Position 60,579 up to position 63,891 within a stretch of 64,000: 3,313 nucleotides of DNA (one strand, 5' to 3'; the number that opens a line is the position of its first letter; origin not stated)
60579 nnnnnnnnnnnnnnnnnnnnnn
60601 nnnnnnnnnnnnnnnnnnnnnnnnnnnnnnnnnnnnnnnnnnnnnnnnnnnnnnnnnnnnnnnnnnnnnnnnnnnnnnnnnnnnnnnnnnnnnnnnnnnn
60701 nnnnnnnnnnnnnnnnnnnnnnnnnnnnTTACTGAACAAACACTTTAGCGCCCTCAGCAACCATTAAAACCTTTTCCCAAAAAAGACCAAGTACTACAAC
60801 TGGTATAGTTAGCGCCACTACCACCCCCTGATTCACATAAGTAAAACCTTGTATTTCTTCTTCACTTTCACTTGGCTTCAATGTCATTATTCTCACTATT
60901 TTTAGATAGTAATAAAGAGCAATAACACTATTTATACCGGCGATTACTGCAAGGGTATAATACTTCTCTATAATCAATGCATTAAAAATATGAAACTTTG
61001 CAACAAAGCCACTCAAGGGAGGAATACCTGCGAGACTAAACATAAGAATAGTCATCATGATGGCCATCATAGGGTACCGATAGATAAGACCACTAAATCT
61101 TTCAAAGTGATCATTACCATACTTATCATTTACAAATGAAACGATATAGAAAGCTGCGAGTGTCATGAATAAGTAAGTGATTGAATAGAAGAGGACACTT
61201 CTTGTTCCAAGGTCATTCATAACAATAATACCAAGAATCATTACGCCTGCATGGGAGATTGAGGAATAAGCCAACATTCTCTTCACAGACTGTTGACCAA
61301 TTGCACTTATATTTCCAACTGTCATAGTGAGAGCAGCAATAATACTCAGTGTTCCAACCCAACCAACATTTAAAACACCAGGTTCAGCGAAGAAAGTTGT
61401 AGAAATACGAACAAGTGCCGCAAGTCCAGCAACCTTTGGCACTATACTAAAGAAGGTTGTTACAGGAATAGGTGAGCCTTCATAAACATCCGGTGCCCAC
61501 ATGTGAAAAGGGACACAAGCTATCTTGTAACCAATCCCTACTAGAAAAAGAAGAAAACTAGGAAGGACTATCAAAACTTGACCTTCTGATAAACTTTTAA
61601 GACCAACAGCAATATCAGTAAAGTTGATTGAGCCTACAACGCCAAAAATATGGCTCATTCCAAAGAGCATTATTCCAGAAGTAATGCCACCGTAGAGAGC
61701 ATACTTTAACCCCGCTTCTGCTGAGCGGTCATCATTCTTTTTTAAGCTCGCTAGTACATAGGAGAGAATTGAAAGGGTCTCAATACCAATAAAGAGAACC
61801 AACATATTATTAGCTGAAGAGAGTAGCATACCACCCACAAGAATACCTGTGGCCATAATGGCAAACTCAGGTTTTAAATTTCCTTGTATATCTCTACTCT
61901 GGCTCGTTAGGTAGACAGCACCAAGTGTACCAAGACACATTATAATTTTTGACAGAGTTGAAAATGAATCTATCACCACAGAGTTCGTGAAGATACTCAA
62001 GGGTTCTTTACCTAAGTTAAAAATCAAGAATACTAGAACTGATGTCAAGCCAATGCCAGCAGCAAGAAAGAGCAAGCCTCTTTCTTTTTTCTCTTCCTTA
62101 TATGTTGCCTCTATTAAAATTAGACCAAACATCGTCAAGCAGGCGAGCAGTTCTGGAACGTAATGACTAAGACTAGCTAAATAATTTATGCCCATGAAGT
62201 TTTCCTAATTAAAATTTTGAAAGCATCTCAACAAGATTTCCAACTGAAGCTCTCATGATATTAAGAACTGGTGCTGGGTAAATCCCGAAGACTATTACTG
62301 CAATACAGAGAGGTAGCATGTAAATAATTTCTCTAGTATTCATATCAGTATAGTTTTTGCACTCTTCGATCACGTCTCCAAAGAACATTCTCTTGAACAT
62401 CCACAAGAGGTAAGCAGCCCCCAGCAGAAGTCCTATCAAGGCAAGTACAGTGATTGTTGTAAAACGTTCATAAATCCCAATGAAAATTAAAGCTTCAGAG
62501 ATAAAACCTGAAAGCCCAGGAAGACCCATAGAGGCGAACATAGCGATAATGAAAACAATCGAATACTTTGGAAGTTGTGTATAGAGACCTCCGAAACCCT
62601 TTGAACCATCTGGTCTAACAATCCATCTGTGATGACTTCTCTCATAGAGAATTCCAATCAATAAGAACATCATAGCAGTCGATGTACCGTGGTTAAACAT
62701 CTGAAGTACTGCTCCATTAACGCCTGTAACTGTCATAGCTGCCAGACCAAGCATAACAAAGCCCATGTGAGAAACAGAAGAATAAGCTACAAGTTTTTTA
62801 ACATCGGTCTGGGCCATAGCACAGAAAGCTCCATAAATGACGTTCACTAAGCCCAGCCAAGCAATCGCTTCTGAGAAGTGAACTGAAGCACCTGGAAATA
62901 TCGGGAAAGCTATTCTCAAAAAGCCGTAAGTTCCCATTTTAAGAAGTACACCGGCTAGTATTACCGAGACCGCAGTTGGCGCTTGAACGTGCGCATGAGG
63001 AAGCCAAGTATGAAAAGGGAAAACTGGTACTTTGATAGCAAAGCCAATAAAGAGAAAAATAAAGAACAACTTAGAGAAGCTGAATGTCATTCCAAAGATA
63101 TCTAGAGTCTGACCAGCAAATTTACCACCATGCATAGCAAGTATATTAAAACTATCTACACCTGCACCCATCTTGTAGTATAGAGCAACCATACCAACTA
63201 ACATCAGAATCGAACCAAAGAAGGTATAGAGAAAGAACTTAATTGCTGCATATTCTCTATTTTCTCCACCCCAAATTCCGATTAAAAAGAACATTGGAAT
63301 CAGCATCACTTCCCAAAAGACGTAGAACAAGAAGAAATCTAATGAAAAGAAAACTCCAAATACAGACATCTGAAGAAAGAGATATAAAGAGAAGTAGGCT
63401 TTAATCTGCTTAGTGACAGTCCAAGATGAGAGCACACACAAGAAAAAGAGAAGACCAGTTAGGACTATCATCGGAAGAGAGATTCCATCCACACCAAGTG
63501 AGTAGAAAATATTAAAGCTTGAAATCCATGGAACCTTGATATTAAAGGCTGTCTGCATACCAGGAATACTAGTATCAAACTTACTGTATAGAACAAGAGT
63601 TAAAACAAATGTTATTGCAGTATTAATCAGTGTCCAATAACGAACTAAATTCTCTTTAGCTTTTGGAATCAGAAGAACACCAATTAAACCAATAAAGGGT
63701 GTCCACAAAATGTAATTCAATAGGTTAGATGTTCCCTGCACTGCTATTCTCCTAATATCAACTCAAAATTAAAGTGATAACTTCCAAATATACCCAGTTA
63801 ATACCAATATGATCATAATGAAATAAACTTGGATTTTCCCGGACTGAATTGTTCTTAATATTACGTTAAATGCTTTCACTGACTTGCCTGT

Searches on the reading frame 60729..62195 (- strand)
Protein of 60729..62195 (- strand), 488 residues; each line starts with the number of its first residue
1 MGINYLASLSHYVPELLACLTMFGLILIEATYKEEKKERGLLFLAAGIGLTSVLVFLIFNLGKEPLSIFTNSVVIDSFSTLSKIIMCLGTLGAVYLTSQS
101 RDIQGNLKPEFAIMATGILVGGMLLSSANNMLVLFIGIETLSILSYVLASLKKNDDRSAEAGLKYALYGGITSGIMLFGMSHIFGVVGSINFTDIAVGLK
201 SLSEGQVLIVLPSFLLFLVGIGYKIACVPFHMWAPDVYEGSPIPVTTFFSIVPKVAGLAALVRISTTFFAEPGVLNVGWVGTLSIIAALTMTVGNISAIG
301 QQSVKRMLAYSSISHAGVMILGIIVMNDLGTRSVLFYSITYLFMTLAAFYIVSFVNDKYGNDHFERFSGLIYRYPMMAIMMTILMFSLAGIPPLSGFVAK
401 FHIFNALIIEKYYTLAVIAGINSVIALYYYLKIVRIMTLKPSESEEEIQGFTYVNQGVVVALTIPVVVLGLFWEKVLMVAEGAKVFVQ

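Call 50: search_protein_families(library=ncbifam, proteins=[window:60729-62195:-], max_evalue=1e-10)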
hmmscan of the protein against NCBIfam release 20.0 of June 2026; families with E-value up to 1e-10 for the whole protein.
window:60729-62195:- (488 aa): 64 families (the best 25 are shown)
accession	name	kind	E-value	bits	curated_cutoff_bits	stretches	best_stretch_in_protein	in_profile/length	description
TIGR01770.1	NDH_I_N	subfamily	5.1e-120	401.6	332.6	1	12-472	4-467/472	NADH-quinone oxidoreductase subunit NuoN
NF004440.0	PRK05777.1-3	equivalog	1.6e-108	363.7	519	1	6-480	5-469/477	NADH-quinone oxidoreductase subunit NuoN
NF004442.0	PRK05777.1-5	equivalog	2.4e-102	343.4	523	1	8-481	7-475/483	NADH-quinone oxidoreductase subunit NuoN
NF004446.0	PRK05777.2-4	equivalog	5.2e-102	342.5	590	1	10-474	12-485/502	NADH-quinone oxidoreductase subunit NuoN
NF002701.0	PRK02504.1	equivalog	2.5e-94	316.6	569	1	12-456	15-453/513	NAD(P)H-quinone oxidoreductase subunit N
NF004441.0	PRK05777.1-4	equivalog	2.5e-89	300.2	477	1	120-487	155-523/524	NADH-quinone oxidoreductase subunit NuoN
NF004444.0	PRK05777.2-2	equivalog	1.2e-83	281.8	496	1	17-476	20-482/496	NADH-quinone oxidoreductase subunit NuoN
NF004443.0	PRK05777.2-1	equivalog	2.5e-76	257.9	626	1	3-471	3-479/506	NADH-quinone oxidoreductase subunit NuoN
NF004445.0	PRK05777.2-3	equivalog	1.7e-74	251.5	408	1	8-479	6-469/475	NADH-quinone oxidoreductase subunit NuoN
NF004439.0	PRK05777.1-1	equivalog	2e-71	241.4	531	1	12-483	11-481/485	NADH-quinone oxidoreductase subunit NuoN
NF004447.0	PRK05777.2-5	equivalog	2.6e-61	208.1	547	1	48-440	36-424/458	NADH-quinone oxidoreductase subunit NuoN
NF009306.0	PRK12663.1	equivalog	3e-52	178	542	1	70-484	70-478/498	Na+/H+ antiporter subunit D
NF006241.0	PRK08377.1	equivalog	1e-49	169.9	645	1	111-482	110-472/494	NADH dehydrogenase subunit N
NF004448.0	PRK05777.2-6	equivalog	2.7e-49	168.5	869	1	50-464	52-471/492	NADH-quinone oxidoreductase subunit NuoN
NF009308.0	PRK12665.1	equivalog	3.2e-49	167.8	585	1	4-435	6-435/531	Na+/H+ antiporter subunit D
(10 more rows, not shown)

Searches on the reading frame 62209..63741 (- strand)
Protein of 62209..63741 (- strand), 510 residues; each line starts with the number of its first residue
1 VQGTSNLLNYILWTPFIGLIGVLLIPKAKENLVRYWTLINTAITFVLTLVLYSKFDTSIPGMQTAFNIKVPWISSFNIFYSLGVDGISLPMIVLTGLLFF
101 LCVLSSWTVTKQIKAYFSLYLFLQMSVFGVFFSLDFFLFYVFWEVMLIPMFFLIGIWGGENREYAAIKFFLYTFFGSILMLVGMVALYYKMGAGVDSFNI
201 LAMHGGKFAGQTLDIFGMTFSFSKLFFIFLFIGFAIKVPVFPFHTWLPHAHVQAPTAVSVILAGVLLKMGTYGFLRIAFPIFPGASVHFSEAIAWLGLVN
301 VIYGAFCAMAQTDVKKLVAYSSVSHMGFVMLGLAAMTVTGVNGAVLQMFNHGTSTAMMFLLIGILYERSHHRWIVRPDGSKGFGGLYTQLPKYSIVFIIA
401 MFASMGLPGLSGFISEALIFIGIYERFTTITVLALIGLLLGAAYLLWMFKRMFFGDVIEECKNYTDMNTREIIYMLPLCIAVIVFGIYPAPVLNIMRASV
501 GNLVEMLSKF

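Call 50: search_protein_families(library=ncbifam, proteins=[window:62209-63741:-], max_evalue=1e-10)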
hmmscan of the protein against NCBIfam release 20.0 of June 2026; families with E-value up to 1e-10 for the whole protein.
window:62209-63741:- (510 aa): 72 families (the best 25 are shown)
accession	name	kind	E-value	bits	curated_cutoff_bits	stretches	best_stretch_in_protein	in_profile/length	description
TIGR01972.1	NDH_I_M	subfamily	5.9e-174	579.3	263.8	1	8-505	1-484/486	NADH-quinone oxidoreductase subunit M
NF004499.0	PRK05846.1-3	equivalog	1.5e-144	482.5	585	1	5-507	4-488/502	NADH-quinone oxidoreductase subunit M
NF004505.0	PRK05846.2-5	equivalog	4e-138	461.4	700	1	6-508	3-486/508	NADH-quinone oxidoreductase subunit M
NF004500.0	PRK05846.1-4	equivalog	3.5e-136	455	550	1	6-506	5-505/525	NADH-quinone oxidoreductase subunit M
NF004501.0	PRK05846.1-5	subfamily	2.4e-135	452.1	598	1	5-507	4-487/492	NADH-quinone oxidoreductase subunit M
NF009212.0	PRK12561.1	subfamily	1.2e-123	413.6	645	1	7-503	8-495/531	NAD(P)H-quinone oxidoreductase subunit 4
NF004498.0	PRK05846.1-1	equivalog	3e-117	392.5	614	1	7-506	2-499/509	NADH-quinone oxidoreductase subunit M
NF005060.0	PRK06473.1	equivalog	1.6e-116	390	747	1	7-505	1-483/500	NADH-quinone oxidoreductase subunit M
NF004506.0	PRK05846.2-6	equivalog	4.5e-115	385.8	789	1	29-504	33-490/493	NADH-quinone oxidoreductase subunit M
NF002713.0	PRK02546.1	subfamily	9.8e-102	341.1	827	1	8-507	11-502/533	NAD(P)H-quinone oxidoreductase subunit 4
NF005611.0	PRK07363.1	equivalog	2.2e-96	323.4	764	1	8-507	2-485/501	NADH-quinone oxidoreductase subunit M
NF004504.0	PRK05846.2-3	equivalog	5.6e-93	312.7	785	1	29-504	37-494/499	NADH-quinone oxidoreductase subunit M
NF004502.0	PRK05846.2-1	equivalog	5.7e-89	299.1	791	1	7-490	5-484/500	NADH-quinone oxidoreductase subunit M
NF004503.0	PRK05846.2-2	subfamily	8.5e-73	246.2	720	1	11-498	6-484/490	NADH-quinone oxidoreductase subunit M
NF006419.0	PRK08668.1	equivalog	2.1e-59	201.9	617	1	8-498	4-476/613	NADH dehydrogenase subunit M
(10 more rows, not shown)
